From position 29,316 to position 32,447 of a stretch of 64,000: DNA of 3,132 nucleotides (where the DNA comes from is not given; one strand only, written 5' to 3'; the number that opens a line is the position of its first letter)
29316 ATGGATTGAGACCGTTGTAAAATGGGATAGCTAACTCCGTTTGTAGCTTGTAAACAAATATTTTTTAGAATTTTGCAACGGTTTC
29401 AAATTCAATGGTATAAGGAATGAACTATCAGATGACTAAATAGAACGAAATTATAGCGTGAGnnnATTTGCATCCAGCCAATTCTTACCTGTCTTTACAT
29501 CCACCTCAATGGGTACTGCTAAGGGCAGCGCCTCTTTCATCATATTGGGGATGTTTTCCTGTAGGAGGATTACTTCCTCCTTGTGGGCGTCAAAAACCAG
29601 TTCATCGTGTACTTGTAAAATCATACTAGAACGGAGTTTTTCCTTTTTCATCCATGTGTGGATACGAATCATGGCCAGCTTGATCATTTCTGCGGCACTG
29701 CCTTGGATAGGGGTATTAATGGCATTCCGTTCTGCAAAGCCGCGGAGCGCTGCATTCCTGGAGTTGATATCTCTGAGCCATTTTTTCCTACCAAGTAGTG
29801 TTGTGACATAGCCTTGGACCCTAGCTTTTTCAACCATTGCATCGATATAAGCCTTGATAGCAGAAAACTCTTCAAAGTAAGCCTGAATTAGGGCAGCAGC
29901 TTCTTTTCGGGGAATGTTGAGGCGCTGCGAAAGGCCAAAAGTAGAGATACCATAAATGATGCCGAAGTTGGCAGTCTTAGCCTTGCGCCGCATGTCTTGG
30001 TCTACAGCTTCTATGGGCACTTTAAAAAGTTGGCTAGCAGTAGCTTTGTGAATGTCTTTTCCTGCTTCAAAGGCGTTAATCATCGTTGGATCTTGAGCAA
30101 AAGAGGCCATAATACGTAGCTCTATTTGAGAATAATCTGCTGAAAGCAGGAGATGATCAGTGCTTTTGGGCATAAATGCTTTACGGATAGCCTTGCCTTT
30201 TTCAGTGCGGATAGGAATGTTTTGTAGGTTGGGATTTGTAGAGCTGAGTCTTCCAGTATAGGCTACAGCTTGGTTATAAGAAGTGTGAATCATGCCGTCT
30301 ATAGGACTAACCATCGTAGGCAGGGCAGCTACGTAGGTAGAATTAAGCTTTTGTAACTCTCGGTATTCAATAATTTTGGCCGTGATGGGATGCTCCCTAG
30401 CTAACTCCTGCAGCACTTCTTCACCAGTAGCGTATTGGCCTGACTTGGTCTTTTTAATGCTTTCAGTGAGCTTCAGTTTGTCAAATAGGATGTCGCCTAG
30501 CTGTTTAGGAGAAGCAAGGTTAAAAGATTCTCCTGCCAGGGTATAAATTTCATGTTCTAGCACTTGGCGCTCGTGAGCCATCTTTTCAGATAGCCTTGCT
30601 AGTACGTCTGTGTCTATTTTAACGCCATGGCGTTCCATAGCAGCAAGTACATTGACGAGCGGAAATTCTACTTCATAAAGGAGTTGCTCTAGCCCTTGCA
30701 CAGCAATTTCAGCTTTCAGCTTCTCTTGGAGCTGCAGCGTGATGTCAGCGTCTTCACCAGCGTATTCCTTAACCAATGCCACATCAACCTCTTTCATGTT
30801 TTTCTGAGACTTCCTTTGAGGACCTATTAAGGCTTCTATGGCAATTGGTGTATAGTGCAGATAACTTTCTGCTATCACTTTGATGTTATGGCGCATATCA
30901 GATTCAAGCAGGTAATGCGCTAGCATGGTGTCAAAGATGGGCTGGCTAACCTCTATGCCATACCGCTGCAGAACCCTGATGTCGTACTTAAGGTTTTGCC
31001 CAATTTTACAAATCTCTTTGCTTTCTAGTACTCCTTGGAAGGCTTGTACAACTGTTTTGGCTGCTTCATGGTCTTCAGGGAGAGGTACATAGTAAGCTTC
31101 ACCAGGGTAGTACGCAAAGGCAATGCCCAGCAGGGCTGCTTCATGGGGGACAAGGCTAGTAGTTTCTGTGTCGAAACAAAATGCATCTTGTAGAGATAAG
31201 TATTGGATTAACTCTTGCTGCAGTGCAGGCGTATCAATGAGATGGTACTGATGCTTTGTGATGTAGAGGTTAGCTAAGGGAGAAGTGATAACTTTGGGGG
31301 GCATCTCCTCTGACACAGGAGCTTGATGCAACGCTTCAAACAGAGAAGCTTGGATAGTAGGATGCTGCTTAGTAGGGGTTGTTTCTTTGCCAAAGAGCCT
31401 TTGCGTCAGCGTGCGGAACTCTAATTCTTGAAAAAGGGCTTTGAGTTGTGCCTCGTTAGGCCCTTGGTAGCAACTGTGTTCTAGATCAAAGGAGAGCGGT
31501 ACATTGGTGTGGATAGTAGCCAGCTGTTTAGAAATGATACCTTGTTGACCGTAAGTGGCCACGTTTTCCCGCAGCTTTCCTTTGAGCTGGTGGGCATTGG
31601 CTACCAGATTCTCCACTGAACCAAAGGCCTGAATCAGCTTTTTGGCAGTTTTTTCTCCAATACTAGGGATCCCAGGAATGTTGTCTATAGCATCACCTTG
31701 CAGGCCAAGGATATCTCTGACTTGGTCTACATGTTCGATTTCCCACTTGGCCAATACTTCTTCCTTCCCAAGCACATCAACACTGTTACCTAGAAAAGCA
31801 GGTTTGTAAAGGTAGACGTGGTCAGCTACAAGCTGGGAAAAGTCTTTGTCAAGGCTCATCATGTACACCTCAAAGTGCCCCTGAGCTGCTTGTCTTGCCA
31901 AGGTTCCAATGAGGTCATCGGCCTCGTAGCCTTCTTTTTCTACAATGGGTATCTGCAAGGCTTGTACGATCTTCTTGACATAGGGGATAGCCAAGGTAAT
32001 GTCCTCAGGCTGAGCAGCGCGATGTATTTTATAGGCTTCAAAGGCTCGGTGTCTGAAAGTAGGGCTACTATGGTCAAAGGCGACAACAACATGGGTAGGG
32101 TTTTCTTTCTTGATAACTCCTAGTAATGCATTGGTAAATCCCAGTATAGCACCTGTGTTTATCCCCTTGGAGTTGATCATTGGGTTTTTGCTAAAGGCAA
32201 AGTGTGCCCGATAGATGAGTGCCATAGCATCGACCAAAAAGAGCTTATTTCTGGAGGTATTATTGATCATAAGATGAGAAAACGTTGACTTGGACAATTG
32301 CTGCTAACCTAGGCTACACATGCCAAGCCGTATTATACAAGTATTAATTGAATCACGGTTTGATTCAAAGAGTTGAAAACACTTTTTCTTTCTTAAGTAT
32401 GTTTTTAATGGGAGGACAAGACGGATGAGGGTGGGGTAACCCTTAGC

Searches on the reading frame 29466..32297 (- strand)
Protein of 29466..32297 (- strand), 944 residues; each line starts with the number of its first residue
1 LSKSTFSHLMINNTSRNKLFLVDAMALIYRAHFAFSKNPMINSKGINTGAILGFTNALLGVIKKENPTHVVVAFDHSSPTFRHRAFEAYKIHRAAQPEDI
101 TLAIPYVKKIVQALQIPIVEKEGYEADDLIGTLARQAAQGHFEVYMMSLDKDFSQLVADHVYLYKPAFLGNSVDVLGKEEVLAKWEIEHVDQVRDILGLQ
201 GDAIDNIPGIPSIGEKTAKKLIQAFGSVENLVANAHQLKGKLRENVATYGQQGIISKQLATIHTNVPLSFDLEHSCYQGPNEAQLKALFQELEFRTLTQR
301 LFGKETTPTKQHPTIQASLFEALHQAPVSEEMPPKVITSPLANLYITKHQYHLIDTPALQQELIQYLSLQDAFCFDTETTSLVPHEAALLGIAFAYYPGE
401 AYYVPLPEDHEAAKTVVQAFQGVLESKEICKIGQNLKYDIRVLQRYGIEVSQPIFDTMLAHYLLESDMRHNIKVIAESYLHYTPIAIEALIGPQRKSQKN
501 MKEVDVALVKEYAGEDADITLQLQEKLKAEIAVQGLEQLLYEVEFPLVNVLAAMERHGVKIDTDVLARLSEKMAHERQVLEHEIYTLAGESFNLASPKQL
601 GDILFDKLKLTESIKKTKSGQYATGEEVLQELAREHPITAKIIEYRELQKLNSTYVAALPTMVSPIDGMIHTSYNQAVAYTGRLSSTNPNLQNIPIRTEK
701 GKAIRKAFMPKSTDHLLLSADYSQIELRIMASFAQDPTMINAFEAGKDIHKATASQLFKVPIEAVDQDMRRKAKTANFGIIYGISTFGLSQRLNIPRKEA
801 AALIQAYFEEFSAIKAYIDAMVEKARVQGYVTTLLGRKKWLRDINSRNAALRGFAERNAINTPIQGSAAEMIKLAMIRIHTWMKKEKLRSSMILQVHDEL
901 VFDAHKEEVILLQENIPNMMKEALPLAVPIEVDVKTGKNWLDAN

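Call 49: find_homologous_proteins(query=window:29466-32297:-, max_evalue=1e-50)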
Query window:29466-32297:- (944 aa): 8000 proteins with E <= 1e-50 among 8000 candidates; the best 120 are listed.
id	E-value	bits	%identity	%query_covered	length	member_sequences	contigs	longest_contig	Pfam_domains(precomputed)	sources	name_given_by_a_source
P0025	0.0e+0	2076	100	99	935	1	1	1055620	PF01612.27,PF01367.26,PF02739.23,PF22619.3,PF00476.27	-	-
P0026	0.0e+0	1581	77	99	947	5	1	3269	PF01612.27,PF01367.26,PF02739.23,PF22619.3,PF00476.27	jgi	-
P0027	0.0e+0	1566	75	99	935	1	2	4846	PF01612.27,PF01367.26,PF02739.23,PF22619.3,PF00476.27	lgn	-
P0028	0.0e+0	1562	75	99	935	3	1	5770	PF01612.27,PF01367.26,PF02739.23,PF22619.3,PF00476.27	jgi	jgi:DNA polymerase I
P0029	0.0e+0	1557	75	99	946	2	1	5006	PF01612.27,PF01367.26,PF02739.23,PF22619.3,PF00476.27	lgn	-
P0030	0.0e+0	1552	75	99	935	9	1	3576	PF01612.27,PF01367.26,PF02739.23,PF22619.3,PF00476.27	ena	-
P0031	0.0e+0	1545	75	98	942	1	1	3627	PF01612.27,PF01367.26,PF02739.23,PF22619.3,PF00476.27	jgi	jgi:DNA polymerase I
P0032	0.0e+0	1543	74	99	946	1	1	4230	PF01612.27,PF01367.26,PF02739.23,PF22619.3,PF00476.27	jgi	jgi:DNA polymerase I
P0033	0.0e+0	1542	75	98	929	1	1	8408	PF01612.27,PF01367.26,PF02739.23,PF22619.3,PF00476.27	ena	-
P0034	0.0e+0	1541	74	99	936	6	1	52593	PF01612.27,PF01367.26,PF02739.23,PF22619.3,PF00476.27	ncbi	-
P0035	0.0e+0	1539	75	99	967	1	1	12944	PF01612.27,PF01367.26,PF02739.23,PF22619.3,PF00476.27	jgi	jgi:DNA polymerase-1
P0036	0.0e+0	1532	73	99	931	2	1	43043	PF01612.27,PF01367.26,PF02739.23,PF22619.3,PF00476.27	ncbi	-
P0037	0.0e+0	1530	73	100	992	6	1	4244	PF01612.27,PF01367.26,PF02739.23,PF22619.3,PF00476.27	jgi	jgi:DNA polymerase I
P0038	0.0e+0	1526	74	98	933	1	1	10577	PF01612.27,PF01367.26,PF02739.23,PF22619.3,PF00476.27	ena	-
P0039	0.0e+0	1524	74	97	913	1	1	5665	PF01612.27,PF01367.26,PF02739.23,PF22619.3,PF00476.27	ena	-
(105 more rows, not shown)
